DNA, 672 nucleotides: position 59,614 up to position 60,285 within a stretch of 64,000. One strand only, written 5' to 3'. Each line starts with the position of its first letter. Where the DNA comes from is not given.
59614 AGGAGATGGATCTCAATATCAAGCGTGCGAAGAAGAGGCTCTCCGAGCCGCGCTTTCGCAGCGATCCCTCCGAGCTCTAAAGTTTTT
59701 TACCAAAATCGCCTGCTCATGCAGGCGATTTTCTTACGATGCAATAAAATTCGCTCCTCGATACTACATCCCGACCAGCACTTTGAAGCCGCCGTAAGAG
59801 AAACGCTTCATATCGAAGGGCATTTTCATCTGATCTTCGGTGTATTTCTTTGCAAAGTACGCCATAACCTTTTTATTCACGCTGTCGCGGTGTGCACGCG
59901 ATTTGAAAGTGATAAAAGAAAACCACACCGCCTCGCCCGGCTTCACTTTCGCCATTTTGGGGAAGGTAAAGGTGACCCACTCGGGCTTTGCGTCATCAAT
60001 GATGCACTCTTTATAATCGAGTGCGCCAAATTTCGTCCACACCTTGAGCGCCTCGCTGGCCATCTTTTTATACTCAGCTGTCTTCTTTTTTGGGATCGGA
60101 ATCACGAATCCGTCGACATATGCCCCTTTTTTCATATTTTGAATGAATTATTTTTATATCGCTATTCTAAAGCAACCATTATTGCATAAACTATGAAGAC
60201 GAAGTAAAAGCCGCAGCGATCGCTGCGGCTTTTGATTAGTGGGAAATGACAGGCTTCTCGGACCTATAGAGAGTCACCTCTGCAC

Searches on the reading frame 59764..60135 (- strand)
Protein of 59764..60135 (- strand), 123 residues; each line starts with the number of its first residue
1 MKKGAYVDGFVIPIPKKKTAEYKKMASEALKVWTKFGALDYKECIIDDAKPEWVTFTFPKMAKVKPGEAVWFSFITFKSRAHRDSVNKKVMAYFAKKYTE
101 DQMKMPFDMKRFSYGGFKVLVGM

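Call 24: search_protein_families(library=pfam, proteins=[window:59764-60135:-], max_evalue=0.001)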
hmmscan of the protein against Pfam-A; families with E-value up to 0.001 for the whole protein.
window:59764-60135:- (123 aa): 1 family
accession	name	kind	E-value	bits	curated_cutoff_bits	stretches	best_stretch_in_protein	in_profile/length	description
PF07237.17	DUF1428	-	9.5e-31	106.5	27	1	6-109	2-102/102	Protein of unknown function (DUF1428)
